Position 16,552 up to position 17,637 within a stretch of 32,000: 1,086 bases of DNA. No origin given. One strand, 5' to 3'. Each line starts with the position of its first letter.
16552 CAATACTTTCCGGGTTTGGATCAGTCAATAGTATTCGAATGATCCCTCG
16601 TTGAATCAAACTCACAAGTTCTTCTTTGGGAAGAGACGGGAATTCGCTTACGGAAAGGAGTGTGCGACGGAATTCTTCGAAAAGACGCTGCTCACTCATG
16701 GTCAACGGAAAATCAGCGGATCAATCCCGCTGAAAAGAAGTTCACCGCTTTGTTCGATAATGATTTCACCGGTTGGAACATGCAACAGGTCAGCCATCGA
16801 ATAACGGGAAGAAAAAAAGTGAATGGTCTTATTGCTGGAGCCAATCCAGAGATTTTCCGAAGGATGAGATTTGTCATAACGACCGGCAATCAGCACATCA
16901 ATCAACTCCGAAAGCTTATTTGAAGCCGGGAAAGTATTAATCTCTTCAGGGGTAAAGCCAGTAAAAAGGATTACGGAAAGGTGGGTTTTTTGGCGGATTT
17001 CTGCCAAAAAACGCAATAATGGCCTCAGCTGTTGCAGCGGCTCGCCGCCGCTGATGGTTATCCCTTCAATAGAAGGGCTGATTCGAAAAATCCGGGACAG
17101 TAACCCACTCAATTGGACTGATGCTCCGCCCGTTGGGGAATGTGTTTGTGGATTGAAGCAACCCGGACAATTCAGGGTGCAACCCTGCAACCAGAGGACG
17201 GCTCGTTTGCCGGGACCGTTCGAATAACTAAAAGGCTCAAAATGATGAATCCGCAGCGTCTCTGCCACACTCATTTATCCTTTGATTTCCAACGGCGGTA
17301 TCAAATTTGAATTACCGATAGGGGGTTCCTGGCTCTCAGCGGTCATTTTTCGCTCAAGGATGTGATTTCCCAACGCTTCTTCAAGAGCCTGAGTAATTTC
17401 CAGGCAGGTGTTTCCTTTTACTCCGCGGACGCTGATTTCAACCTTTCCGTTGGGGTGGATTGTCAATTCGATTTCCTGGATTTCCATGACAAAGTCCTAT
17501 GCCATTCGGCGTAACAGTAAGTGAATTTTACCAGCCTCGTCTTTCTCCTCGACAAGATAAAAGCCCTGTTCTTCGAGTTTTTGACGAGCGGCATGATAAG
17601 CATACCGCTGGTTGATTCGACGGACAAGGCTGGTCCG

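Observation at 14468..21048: Translationally coupled six-gene operon: Ycf46-like AAA+ / lidless Hsp70 / DUF1257 / DUF2997 / NrdG-like radical SAM activase / helical-repeat-WD40 protein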

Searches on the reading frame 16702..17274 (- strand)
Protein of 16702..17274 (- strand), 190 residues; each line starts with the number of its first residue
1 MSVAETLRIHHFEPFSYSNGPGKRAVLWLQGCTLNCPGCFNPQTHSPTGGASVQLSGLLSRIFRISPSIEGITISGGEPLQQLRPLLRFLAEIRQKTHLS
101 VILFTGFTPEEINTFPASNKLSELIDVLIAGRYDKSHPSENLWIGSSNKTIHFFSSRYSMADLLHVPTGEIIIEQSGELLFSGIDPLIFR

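Call 3: search_protein_families(library=pfam, proteins=[window:16702-17274:-], max_evalue=0.01)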
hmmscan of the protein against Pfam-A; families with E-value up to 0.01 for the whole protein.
window:16702-17274:- (190 aa): 2 families
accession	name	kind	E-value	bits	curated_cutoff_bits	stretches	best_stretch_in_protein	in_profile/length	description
PF13353.11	Fer4_12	-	1.6e-31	109.9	22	1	19-152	2-137/137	4Fe-4S single cluster domain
PF04055.27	Radical_SAM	-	5e-05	24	29.5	1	30-102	5-78/166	Radical SAM superfamily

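Call 4: search_protein_families(library=padloc, proteins=[window:16702-17274:-], max_evalue=0.01)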
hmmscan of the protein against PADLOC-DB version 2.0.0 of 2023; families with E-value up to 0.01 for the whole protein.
window:16702-17274:- (190 aa): 0 families

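Call 5: search_protein_families(library=ncbifam, proteins=[window:16702-17274:-], max_evalue=0.01)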
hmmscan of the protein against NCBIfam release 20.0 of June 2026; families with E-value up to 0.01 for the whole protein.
window:16702-17274:- (190 aa): 19 families
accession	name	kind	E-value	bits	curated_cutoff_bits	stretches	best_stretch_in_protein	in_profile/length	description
TIGR02491.1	NrdG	equivalog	8.7e-33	113.4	126.1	1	9-152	2-151/154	anaerobic ribonucleoside-triphosphate reductase activating protein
NF008335.0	PRK11121.1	equivalog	2.2e-18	66.5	199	1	9-154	3-153/154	anaerobic ribonucleoside-triphosphate reductase-activating protein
TIGR02493.1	PFLA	equivalog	3.5e-18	65.8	231.75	1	8-126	1-120/235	pyruvate formate-lyase-activating protein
TIGR02495.1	NrdG2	equivalog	2.1e-16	59.8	131.15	1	9-109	2-102/193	anaerobic ribonucleoside-triphosphate reductase activating protein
TIGR04041.1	activase_YjjW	hypoth_equivalog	1.8e-15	57.1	250.2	2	10-45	5-40/276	YjjW family glycine radical enzyme activase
TIGR02494.1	PFLE_PFLC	subfamily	1.7e-13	50.5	174.35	2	14-46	6-38/293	glycyl-radical enzyme activating protein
NF008356.0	PRK11145.1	equivalog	1e-11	44.6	375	1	7-97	5-99/246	pyruvate formate lyase 1-activating protein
TIGR02826.1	RNR_activ_nrdG3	equivalog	1.9e-11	44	151.7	1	27-138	20-124/148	anaerobic ribonucleoside-triphosphate reductase activating protein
NF048010.1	SfplDhtActHpsHDes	equivalog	9.1e-11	41.1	430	2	12-46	11-45/298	(2S)-3-sulfopropanediol dehydratase activating enzyme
NF033717.2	HPDL_rSAM_activ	equivalog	6.3e-10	38.8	420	1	8-45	5-42/311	4-hydroxyphenylacetate decarboxylase activase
NF043069.1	T4HPD_activ_SAM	equivalog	7.1e-09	35.4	425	1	11-46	6-41/299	trans-4-hydroxy-L-proline dehydratase activase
NF007483.0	PRK10076.1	equivalog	7.2e-09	35.2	326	1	5-47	20-62/292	[formate-C-acetyltransferase]-activating enzyme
NF033719.1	ind_deCO2_activ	equivalog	7.5e-09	35.3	425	1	12-45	6-39/302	indoleacetate decarboxylase activase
TIGR04003.1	rSAM_BssD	equivalog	9.6e-09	34.8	496.45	1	12-45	6-39/314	[benzylsuccinate synthase]-activating enzyme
TIGR04395.1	cutC_activ_rSAM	equivalog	1.2e-07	31.4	360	1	6-45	4-43/309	choline TMA-lyase-activating enzyme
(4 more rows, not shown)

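Call 71: search_solved_structures(query=window:16702-17274:-, max_evalue=0.01, show_alignments=2)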
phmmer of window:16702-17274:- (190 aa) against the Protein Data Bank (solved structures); distinct sequences matched with E-value up to 0.01: 2.
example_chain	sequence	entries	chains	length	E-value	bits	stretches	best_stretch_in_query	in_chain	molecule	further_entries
8fo0_A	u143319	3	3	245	1.7e-09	40.6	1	8-153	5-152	Pyruvate formate-lyase 1-activating enzyme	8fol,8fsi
3c8f_A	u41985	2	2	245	4.8e-09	39.1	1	8-153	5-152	Pyruvate formate-lyase 1-activating enzyme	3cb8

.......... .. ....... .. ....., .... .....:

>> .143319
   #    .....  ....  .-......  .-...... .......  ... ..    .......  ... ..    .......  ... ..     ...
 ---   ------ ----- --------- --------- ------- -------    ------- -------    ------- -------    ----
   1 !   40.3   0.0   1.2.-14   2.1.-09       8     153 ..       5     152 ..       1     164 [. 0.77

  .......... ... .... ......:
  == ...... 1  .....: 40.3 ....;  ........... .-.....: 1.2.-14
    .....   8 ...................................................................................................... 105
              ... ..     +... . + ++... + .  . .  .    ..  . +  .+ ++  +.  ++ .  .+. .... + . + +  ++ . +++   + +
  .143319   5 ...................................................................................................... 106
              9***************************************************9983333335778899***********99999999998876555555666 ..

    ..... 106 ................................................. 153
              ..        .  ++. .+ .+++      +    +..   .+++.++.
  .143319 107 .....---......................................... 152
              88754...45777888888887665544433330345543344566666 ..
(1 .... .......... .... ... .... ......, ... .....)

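Call 103: predict_structure(alignment_id=A6)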
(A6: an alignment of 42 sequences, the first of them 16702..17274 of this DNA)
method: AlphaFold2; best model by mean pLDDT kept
length: 190 residues; sequences in the alignment: 42
mean_pLDDT: 76.4   pTM: 0.78
mean pLDDT of the five models: 76.4, 76.0, 75.5, 73.7, 73.7
residues with pLDDT >= 90: 66; 70-90: 58; 50-70: 44; < 50: 22
segments of 3 or more residues with pLDDT < 50: 34-38, 138-145, 183-190
pLDDT, mean of each block of 10 residues (from residue 1): 78 85 89 51 60 94 97 87 93 98 85 87 92 54 53 89 69 54 38
secondary structure, 60 per line:
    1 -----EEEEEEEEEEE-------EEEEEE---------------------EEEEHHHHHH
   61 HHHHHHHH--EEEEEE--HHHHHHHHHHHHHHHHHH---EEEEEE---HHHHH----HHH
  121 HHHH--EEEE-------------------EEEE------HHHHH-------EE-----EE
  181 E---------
elements in order: E6-16 E24-29 E51-54 H55-68 E71-76 H79-96 E100-105 H109-113 H118-124 E127-130 E150-153 H160-164 E179-181

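Call 105: fold_search(model_id=the predicted structure, library=pdb)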
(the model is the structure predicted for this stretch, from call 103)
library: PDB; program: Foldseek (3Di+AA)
matches with E <= 10: 806; with E <= 0.001: 3
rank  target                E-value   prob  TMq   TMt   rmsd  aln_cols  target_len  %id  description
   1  3cb8_A                1.5e-06  1.00  0.52  0.41   4.1       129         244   28  4Fe-4S-Pyruvate formate-lyase activating enzyme in complex with AdoMet and a peptide substrate (released 2008-10-28)
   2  8fo0                  2.2e-06  1.00  0.52  0.41   4.1       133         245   27  The structure of a crystallizable variant of E. coli pyruvate formate-lyase activating enzyme bound to a partially cleav (released 2023-05-24)
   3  3c8f                  2.2e-06  1.00  0.50  0.40   4.2       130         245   26  4Fe-4S-Pyruvate formate-lyase Activating Enzyme with partially disordered AdoMet (released 2008-10-28)
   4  5th5_A                1.2e-03  1.00  0.46  0.38   5.1       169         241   12  Crystal Structure of QueE from Bacillus subtilis with 6-carboxypterin-5'-deoxyadenosyl ester bound (released 2017-01-18)
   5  6nhl_B                6.4e-03  1.00  0.38  0.32   5.7       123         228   20  Crystal structure of QueE from Escherichia coli (released 2019-01-16)
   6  6nhl_A                7.3e-03  0.99  0.36  0.31   6.9       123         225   19  Crystal structure of QueE from Escherichia coli (released 2019-01-16)
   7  5vsm_B                1.1e-01  0.94  0.42  0.33   4.1       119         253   17  Crystal structure of viperin with bound [4Fe-4S] cluster, 5'-deoxyadenosine, and L-methionine (released 2017-06-14)
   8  4e8y_A                1.2e-01  0.21  0.28  0.19   9.8       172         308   14  Crystal Structure of Burkholderia cenocepacia HldA in Complex with an ATP-competitive Inhibitor (released 2012-12-26)
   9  9dfn                  1.5e-01  0.72  0.37  0.26   3.8       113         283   21  X-ray crystal structure of the second viperin-like enzyme from Trichoderma virens with bound CTP and SAM (released 2025-02-19)
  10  4pl1_A                1.5e-01  0.66  0.37  0.23   4.5       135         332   20  X-ray crystal structure of C118A RlmN from Escherichia coli with S-adenosylmethionine (released 2014-05-28)
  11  9dfu                  1.6e-01  0.82  0.38  0.27   4.1       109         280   18  X-ray crystal structure of the second Viperin-like enzyme from T. virens variant F40H with bound CTP and SAM (released 2025-02-19)
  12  8zn5_I                2.0e-01  0.23  0.29  0.15  10.4       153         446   16  Crystal Structure of Designed Clock Protein KaiC (released 2025-04-16)
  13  3fy1_B                2.2e-01  0.69  0.31  0.17   4.4        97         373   15  The Acidic Mammalian Chitinase catalytic domain in complex with methylallosamidin (released 2009-03-10)
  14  4e8y_B                2.2e-01  0.16  0.26  0.18   8.8       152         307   14  Crystal Structure of Burkholderia cenocepacia HldA in Complex with an ATP-competitive Inhibitor (released 2012-12-26)
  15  9gnu_A                2.4e-01  0.41  0.30  0.15   7.1       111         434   15  Tubulin in complex with a dioxane analog of zampanolide (released 2025-09-17)
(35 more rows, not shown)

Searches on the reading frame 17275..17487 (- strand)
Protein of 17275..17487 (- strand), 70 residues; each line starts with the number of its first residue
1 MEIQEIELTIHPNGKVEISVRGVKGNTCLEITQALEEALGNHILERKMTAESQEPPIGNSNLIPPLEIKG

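Call 3: search_protein_families(library=pfam, proteins=[window:17275-17487:-], max_evalue=0.01)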
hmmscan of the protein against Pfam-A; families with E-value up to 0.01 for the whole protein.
window:17275-17487:- (70 aa): 1 family
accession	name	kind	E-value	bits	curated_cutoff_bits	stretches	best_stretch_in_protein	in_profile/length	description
PF11211.13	DUF2997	-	1.8e-16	60.1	24.1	1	6-52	1-46/47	Protein of unknown function (DUF2997)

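Call 4: search_protein_families(library=padloc, proteins=[window:17275-17487:-], max_evalue=0.01)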
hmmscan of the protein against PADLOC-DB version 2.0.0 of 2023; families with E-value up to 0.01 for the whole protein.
window:17275-17487:- (70 aa): 0 families

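Call 5: search_protein_families(library=ncbifam, proteins=[window:17275-17487:-], max_evalue=0.01)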
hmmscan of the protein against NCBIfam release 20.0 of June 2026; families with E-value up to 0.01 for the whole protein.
window:17275-17487:- (70 aa): 0 families

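Call 16: search_solved_structures(query=window:17275-17487:-, max_evalue=10)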
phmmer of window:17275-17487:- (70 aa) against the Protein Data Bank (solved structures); distinct sequences matched with E-value up to 10: 1.
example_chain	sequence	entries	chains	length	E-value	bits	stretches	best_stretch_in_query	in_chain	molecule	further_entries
2mh4_A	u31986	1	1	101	0.39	14.5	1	12-38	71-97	LigB-like protein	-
